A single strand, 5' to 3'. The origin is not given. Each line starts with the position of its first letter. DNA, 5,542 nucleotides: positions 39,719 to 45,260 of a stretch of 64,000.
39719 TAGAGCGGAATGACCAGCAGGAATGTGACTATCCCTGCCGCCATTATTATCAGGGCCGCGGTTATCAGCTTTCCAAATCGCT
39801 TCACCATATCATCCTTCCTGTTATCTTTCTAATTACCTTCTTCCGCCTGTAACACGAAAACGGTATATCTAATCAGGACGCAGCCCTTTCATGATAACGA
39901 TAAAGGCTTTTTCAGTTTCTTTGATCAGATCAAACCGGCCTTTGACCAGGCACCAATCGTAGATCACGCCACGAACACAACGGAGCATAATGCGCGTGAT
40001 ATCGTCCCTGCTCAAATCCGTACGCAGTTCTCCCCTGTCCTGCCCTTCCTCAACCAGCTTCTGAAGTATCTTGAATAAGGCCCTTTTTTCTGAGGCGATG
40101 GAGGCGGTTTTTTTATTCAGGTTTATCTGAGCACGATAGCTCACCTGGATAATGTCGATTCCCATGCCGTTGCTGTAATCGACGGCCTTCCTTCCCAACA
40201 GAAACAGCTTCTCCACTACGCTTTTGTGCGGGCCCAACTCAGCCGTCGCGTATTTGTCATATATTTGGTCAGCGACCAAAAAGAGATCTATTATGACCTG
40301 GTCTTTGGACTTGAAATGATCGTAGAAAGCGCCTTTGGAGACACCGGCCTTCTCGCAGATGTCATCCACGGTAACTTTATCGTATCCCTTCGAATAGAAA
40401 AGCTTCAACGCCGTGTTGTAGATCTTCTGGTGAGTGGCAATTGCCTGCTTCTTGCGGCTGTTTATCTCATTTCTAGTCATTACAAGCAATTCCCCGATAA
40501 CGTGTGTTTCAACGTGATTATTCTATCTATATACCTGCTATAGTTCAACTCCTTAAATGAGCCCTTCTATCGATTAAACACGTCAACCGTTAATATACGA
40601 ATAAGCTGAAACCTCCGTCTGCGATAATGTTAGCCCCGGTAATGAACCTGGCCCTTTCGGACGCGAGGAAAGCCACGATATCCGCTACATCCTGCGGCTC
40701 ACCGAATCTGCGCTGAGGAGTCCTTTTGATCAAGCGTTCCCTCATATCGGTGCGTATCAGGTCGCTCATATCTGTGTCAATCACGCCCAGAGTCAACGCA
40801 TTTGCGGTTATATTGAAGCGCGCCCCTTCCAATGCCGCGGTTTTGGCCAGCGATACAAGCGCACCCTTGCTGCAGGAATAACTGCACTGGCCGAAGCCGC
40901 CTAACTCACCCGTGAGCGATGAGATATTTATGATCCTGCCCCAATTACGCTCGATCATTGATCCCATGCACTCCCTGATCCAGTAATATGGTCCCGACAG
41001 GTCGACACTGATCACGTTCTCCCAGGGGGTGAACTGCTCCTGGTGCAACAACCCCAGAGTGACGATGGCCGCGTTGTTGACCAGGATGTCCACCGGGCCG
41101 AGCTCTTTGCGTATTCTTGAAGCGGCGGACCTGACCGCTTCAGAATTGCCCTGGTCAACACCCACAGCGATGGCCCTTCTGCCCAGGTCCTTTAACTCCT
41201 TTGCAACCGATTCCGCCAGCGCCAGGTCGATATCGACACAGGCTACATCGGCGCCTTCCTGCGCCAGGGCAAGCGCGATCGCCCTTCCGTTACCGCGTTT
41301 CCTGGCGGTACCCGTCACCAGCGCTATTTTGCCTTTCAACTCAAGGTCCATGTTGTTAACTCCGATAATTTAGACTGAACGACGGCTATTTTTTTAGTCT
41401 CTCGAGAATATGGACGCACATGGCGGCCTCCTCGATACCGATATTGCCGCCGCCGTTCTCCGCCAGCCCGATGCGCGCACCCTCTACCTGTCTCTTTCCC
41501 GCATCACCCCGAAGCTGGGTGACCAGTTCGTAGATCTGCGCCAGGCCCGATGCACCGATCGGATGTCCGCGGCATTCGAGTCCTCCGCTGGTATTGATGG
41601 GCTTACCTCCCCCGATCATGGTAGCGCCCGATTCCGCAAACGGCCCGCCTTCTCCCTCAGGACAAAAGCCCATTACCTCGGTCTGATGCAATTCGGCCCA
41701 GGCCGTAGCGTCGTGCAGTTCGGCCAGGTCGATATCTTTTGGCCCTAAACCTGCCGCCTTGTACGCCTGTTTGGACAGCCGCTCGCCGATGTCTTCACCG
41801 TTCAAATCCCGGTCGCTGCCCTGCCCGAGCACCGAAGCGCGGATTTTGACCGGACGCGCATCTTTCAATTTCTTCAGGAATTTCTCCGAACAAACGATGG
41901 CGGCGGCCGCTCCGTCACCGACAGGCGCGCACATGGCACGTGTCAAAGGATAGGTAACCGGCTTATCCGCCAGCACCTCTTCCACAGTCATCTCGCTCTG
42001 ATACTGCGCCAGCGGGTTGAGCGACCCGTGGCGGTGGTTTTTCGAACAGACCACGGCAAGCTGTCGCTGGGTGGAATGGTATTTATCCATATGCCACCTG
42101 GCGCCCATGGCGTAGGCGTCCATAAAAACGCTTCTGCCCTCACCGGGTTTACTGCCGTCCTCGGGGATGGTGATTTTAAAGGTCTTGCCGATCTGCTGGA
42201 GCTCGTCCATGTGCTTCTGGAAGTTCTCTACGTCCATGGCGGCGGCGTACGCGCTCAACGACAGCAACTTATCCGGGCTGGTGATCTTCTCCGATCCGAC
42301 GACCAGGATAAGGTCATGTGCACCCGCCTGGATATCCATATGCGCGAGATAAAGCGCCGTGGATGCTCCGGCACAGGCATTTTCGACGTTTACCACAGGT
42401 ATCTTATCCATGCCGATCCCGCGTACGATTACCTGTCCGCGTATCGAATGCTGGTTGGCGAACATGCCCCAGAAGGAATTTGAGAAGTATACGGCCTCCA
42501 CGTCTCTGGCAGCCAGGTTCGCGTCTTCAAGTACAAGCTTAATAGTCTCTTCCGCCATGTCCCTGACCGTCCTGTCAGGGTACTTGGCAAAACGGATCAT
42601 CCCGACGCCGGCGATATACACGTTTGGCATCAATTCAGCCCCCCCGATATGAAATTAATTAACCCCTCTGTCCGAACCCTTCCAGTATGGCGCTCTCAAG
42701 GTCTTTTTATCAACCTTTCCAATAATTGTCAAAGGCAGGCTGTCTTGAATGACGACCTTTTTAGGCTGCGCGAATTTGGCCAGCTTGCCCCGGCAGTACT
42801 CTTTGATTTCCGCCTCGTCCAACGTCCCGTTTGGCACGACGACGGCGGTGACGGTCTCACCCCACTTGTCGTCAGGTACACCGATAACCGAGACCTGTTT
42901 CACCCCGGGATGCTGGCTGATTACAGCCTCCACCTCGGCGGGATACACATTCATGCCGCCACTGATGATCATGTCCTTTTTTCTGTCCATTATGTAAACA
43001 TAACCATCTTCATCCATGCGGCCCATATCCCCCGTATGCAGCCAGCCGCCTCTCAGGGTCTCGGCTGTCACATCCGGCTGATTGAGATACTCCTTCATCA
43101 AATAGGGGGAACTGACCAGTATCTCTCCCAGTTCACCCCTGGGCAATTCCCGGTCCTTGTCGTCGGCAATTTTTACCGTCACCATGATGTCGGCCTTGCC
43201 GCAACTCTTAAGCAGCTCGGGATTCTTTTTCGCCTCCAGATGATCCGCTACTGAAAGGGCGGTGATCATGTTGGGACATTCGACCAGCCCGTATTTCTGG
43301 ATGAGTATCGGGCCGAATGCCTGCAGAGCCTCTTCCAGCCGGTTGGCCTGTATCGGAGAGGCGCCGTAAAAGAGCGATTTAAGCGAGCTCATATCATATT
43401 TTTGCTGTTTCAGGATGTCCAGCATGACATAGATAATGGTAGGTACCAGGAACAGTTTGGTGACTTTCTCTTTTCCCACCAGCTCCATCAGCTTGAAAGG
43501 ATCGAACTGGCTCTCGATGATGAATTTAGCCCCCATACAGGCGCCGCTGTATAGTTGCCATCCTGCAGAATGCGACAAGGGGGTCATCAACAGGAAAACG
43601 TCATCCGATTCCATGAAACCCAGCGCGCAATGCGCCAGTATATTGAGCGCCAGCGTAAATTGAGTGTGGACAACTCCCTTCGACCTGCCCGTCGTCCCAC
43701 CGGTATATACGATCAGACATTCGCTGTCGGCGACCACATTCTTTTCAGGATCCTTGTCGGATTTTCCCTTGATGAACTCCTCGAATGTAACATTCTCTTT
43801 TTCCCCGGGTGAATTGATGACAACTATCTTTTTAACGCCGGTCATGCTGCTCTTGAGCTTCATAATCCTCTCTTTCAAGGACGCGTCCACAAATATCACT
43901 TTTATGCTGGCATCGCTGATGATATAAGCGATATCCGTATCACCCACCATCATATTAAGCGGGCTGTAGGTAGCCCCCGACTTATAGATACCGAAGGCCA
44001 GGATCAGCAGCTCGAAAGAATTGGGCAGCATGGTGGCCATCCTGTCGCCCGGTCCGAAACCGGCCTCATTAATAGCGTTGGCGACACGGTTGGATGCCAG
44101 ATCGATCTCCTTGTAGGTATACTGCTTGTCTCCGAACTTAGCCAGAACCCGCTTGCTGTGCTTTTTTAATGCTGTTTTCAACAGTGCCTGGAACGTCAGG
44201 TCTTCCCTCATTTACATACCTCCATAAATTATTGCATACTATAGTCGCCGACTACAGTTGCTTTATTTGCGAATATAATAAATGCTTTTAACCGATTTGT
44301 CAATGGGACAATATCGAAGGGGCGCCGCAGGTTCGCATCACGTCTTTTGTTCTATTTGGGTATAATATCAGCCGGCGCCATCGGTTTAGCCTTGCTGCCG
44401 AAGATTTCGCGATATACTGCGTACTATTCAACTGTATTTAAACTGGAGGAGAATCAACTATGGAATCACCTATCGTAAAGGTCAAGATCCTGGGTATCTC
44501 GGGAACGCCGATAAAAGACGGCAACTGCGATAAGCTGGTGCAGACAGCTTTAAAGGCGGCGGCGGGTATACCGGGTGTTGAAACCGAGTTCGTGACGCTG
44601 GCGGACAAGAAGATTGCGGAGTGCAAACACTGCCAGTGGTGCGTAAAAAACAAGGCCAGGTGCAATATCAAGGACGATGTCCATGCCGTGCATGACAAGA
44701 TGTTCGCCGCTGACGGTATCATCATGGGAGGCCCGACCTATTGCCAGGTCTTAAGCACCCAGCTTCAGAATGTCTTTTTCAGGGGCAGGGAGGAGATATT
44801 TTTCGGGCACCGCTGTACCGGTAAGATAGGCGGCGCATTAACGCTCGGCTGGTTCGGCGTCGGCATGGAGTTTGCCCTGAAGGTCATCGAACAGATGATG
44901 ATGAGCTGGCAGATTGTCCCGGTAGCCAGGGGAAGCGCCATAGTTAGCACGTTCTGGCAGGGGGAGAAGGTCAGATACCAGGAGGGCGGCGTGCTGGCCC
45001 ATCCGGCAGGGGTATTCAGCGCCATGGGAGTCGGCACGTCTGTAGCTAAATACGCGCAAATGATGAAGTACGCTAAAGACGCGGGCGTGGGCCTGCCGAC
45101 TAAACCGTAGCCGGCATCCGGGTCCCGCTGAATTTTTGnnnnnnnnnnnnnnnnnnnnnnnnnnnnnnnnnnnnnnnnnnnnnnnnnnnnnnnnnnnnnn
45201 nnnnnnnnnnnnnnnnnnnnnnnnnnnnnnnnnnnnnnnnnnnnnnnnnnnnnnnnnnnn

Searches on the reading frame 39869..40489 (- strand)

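Call 8: search_protein_families(library=pfam, proteins=[window:39869-40489:-])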
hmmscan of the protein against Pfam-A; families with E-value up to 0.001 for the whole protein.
window:39869-40489:- (206 aa): 3 families
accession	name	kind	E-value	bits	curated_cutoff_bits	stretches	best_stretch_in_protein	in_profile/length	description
PF00440.29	TetR_N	-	2.8e-17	62.7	24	1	23-66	1-44/47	Bacterial regulatory proteins, tetR family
PF08359.16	TetR_C_4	-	1.7e-06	28.6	21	1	131-202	62-133/133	YsiA-like protein, C-terminal region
PF17932.6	TetR_C_24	-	0.0009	19.9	26.4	0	93-186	6-97/114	Tetracyclin repressor-like, C-terminal domain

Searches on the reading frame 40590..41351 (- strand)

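Call 8: search_protein_families(library=pfam, proteins=[window:40590-41351:-])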
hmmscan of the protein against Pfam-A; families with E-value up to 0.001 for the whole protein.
window:40590-41351:- (253 aa): 3 families
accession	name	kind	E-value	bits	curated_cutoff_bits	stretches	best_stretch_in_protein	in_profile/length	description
PF13561.12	adh_short_C2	-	9e-54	183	27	1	14-249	1-236/236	Enoyl-(Acyl carrier protein) reductase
PF00106.31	adh_short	-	7.2e-48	163.1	26.6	1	8-202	1-193/195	short chain dehydrogenase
PF08659.16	KR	-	1.5e-09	38.5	22.6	1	20-177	11-168/180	KR domain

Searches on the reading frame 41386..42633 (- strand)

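Call 8: search_protein_families(library=pfam, proteins=[window:41386-42633:-])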
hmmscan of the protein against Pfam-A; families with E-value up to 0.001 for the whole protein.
window:41386-42633:- (415 aa): 5 families
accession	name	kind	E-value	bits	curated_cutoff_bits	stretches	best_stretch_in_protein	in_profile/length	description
PF22691.2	Thiolase_C_1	-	2e-37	128.6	28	1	286-398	23-134/144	Thiolase C-terminal domain-like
PF00108.29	Thiolase_N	-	2.1e-16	60.5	26.4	1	5-215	1-197/260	Thiolase, N-terminal domain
PF02803.24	Thiolase_C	-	6.3e-09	36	27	1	288-390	29-113/123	Thiolase, C-terminal domain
PF08545.16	ACP_syn_III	-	1.6e-07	31.5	24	1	83-118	3-38/80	3-Oxoacyl-[acyl-carrier-protein (ACP)] synthase III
PF00109.32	ketoacyl-synt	-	2.9e-05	24.2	20.8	1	79-166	166-240/252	Beta-ketoacyl synthase, N-terminal domain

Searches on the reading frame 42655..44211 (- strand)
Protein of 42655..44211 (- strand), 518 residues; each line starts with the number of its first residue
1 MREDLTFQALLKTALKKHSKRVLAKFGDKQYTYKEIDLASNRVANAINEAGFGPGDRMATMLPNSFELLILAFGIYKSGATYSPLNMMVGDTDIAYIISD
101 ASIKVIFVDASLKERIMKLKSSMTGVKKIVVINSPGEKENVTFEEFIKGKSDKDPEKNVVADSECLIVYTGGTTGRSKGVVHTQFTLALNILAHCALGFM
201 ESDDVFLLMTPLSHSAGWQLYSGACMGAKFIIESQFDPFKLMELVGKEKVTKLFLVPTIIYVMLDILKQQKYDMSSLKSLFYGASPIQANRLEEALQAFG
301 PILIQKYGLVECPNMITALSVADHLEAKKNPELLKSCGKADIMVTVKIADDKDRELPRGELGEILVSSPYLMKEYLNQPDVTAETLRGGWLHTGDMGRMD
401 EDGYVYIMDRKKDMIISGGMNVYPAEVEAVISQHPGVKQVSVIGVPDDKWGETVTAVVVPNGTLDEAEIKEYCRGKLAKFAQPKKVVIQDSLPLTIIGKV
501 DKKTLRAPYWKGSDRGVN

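Call 8: search_protein_families(library=pfam, proteins=[window:42655-44211:-])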
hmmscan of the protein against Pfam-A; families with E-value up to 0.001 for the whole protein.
window:42655-44211:- (518 aa): 2 families
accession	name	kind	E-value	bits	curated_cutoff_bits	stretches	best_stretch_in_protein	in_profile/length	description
PF00501.34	AMP-binding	-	3.4e-74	250.4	29.9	1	14-376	4-384/384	AMP-binding enzyme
PF13193.12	AMP-binding_C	-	2.4e-21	76.8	24.5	1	426-499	1-76/76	AMP-binding enzyme C-terminal domain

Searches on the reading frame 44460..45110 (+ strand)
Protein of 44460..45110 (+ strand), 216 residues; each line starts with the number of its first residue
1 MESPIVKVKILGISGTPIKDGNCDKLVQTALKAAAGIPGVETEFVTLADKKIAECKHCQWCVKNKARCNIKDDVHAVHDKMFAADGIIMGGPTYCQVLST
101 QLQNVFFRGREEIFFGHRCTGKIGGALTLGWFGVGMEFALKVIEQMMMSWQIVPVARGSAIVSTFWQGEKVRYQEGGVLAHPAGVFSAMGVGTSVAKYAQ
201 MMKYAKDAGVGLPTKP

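Call 8: search_protein_families(library=pfam, proteins=[window:44460-45110:+])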
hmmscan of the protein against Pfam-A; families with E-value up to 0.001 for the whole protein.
window:44460-45110:+ (216 aa): 1 family
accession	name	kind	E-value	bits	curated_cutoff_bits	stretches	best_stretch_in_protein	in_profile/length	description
PF03358.20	FMN_red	-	9.4e-20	71.2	24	1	8-166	1-151/152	NADPH-dependent FMN reductase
